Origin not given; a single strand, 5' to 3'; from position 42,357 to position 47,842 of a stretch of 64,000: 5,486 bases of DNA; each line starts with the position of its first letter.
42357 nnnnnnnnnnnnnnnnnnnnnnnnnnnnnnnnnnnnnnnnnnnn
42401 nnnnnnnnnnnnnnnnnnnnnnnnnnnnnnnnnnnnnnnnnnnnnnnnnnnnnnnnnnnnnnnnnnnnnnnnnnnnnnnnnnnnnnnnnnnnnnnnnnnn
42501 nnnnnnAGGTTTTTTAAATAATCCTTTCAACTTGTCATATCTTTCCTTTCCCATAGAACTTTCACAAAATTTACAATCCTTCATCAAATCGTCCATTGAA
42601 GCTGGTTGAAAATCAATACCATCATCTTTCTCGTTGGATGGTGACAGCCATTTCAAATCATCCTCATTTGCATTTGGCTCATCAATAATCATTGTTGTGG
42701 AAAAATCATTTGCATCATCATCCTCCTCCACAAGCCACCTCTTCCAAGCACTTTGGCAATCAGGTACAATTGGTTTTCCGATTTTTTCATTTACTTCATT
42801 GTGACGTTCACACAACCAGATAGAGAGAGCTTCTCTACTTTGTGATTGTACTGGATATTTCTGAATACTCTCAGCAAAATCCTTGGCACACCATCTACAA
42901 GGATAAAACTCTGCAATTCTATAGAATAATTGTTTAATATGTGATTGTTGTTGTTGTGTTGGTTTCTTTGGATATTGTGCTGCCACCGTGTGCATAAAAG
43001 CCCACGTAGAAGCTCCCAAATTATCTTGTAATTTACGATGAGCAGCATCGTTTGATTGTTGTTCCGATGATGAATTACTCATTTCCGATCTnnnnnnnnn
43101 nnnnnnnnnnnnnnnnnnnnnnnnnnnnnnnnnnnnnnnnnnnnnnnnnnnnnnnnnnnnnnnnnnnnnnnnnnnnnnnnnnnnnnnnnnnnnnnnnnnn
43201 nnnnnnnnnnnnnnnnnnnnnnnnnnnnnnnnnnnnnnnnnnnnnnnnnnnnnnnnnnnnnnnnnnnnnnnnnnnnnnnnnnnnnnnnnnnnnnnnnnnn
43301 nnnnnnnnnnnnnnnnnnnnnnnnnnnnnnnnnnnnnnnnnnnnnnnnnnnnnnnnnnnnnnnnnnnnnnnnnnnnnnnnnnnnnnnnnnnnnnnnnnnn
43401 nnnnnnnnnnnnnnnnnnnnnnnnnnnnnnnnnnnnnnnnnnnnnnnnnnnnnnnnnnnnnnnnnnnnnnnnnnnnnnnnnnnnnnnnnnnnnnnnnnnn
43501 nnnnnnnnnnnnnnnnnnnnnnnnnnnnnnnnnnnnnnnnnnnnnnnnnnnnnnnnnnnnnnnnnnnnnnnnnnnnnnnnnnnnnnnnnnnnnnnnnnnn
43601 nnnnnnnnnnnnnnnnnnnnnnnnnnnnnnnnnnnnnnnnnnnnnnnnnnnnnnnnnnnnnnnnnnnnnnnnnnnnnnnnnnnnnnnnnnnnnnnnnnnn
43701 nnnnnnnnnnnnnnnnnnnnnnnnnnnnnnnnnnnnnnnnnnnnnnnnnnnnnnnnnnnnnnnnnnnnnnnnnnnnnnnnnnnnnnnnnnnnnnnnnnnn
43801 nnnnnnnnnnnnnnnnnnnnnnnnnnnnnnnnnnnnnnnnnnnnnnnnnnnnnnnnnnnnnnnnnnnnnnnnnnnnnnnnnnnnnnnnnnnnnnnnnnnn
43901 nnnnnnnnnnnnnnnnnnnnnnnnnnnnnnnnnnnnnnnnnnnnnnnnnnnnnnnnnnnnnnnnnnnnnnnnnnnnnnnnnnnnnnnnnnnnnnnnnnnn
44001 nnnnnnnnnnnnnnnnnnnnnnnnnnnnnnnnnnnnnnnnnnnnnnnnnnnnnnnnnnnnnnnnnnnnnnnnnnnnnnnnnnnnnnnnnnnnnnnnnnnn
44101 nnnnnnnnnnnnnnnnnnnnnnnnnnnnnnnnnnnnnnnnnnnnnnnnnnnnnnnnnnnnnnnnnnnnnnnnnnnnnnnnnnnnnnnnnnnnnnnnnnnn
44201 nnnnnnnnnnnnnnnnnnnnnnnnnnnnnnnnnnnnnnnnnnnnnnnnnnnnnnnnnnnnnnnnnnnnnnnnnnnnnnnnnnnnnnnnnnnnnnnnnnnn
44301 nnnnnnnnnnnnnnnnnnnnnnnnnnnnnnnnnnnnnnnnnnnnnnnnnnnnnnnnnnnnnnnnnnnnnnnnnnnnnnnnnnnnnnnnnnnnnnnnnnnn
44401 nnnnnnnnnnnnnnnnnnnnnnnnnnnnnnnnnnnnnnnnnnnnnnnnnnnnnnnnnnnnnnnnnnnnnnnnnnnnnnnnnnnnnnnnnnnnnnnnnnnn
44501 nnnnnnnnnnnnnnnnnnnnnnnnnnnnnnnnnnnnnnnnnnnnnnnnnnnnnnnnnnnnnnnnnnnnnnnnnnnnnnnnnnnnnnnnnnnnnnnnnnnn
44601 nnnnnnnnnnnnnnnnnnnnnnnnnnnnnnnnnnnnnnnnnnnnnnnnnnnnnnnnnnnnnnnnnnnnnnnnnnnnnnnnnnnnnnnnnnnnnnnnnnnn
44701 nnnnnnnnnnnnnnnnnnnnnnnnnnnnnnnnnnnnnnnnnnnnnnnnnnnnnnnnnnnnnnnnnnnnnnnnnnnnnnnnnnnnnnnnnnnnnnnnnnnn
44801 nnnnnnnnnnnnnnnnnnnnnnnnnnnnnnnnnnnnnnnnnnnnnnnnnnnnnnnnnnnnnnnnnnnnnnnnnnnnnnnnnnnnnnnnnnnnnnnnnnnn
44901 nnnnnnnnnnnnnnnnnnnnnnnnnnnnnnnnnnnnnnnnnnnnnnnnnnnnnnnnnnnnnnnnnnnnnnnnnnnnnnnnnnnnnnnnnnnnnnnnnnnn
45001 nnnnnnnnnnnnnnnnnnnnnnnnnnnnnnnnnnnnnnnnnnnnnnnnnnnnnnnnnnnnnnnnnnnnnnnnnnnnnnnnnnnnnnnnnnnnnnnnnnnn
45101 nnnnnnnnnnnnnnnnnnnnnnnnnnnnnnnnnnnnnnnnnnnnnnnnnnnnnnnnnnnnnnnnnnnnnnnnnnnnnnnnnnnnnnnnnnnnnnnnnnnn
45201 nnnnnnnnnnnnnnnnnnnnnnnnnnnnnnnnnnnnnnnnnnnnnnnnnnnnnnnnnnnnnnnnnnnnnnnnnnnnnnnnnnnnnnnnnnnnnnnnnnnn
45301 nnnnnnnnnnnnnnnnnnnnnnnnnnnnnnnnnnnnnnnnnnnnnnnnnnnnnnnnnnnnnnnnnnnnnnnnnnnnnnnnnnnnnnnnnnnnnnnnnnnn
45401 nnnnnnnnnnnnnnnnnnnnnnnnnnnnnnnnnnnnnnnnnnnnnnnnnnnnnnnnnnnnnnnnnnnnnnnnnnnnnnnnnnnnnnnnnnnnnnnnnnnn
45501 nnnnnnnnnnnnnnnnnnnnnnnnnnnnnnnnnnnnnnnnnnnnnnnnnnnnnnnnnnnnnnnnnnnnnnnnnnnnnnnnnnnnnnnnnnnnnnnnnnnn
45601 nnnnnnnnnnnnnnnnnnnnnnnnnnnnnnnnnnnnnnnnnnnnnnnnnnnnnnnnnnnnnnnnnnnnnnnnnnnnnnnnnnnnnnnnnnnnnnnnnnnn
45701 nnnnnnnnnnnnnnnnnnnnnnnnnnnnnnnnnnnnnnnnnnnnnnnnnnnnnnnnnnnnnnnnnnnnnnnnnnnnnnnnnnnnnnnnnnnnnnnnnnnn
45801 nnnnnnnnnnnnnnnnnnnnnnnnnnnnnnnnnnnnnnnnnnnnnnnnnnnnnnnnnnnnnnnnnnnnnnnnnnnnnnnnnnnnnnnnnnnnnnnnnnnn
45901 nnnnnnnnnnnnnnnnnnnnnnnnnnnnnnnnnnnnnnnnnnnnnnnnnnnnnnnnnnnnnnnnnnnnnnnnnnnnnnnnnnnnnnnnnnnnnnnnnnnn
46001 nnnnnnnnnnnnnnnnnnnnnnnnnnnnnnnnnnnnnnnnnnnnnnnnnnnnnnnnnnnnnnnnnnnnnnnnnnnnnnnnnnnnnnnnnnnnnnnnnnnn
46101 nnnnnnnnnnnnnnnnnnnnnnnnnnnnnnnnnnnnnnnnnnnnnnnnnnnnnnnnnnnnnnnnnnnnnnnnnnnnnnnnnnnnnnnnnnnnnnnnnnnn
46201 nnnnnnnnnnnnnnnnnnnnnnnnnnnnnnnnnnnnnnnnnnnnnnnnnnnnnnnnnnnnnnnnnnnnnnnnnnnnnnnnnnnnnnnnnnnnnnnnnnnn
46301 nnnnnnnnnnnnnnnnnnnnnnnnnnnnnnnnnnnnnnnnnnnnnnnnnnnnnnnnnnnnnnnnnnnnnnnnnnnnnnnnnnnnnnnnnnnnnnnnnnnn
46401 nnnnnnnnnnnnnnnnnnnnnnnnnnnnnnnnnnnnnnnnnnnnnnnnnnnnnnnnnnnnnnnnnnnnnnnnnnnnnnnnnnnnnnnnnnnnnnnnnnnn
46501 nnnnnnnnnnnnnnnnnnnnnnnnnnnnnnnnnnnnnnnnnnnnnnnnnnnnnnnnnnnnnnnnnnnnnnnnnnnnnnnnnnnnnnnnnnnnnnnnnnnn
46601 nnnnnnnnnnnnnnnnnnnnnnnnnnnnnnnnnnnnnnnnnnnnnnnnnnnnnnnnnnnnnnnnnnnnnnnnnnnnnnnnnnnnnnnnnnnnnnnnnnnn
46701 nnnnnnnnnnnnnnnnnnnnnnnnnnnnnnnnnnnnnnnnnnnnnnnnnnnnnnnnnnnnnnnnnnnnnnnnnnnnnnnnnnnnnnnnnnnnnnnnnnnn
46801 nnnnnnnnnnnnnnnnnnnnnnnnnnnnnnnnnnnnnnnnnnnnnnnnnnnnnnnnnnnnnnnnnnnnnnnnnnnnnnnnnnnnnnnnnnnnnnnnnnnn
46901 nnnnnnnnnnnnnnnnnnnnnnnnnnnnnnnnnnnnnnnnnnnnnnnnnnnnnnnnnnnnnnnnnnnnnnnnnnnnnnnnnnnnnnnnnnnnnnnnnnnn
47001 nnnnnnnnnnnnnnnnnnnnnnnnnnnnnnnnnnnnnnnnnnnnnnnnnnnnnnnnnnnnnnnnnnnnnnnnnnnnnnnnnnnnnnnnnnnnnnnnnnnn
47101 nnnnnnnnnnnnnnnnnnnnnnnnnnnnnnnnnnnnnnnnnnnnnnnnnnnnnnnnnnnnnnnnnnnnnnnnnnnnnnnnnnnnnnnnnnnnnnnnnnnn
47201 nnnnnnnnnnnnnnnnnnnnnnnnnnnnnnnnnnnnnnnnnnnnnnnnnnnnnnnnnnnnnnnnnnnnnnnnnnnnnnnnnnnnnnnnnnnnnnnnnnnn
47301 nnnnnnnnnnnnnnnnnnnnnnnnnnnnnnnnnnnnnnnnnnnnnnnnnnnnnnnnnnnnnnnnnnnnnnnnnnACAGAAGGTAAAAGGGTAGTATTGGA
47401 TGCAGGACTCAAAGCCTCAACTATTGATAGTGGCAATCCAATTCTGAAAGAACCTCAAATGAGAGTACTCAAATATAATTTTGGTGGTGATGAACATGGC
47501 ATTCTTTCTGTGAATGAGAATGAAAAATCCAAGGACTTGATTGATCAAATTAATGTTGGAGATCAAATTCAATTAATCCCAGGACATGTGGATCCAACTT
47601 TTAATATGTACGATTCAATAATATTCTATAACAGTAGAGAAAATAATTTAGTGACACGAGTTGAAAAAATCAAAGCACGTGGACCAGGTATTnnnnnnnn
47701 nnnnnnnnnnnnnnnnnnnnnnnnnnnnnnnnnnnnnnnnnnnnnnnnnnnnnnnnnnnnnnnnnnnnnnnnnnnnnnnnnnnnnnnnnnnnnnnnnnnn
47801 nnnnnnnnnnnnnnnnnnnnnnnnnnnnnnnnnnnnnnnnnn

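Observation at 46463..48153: Convergent, physically overlapping D-serine-dehydratase-like / RidA gene pair sharing a palindromic TTAA stop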

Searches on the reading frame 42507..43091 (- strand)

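Call 35: search_protein_families(library=pfam, proteins=[window:42507-43091:-], max_evalue=0.001)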
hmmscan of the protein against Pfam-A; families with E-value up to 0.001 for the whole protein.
window:42507-43091:- (195 aa): 1 family
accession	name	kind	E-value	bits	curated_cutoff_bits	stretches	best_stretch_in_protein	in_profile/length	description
PF04777.18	Evr1_Alr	-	2.8e-30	105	27.6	1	28-119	2-92/93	Erv1 / Alr family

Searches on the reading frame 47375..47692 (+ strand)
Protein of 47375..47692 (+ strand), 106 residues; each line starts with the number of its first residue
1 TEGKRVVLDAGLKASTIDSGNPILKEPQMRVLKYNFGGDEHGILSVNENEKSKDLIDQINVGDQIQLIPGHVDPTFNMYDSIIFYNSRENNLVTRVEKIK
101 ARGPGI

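Call 24: search_solved_structures(query=window:47375-47692:+, max_evalue=10, show_alignments=5)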
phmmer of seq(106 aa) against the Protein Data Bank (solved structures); distinct sequences matched with E-value up to 10: 4.
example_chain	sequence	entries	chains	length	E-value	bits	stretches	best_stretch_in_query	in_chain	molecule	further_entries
6qkb_A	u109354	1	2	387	1.5e-09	41.4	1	6-105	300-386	D-3-hydroxyaspartate aldolase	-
4v15_A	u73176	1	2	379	1.6e-09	41.4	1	5-103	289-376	D-THREONINE ALDOLASE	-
7yqa_A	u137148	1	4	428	1.1e-08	38.7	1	6-86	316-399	D-threonine aldolase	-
7dib_A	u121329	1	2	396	1.3e-06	32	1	5-86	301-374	D-threonine aldolase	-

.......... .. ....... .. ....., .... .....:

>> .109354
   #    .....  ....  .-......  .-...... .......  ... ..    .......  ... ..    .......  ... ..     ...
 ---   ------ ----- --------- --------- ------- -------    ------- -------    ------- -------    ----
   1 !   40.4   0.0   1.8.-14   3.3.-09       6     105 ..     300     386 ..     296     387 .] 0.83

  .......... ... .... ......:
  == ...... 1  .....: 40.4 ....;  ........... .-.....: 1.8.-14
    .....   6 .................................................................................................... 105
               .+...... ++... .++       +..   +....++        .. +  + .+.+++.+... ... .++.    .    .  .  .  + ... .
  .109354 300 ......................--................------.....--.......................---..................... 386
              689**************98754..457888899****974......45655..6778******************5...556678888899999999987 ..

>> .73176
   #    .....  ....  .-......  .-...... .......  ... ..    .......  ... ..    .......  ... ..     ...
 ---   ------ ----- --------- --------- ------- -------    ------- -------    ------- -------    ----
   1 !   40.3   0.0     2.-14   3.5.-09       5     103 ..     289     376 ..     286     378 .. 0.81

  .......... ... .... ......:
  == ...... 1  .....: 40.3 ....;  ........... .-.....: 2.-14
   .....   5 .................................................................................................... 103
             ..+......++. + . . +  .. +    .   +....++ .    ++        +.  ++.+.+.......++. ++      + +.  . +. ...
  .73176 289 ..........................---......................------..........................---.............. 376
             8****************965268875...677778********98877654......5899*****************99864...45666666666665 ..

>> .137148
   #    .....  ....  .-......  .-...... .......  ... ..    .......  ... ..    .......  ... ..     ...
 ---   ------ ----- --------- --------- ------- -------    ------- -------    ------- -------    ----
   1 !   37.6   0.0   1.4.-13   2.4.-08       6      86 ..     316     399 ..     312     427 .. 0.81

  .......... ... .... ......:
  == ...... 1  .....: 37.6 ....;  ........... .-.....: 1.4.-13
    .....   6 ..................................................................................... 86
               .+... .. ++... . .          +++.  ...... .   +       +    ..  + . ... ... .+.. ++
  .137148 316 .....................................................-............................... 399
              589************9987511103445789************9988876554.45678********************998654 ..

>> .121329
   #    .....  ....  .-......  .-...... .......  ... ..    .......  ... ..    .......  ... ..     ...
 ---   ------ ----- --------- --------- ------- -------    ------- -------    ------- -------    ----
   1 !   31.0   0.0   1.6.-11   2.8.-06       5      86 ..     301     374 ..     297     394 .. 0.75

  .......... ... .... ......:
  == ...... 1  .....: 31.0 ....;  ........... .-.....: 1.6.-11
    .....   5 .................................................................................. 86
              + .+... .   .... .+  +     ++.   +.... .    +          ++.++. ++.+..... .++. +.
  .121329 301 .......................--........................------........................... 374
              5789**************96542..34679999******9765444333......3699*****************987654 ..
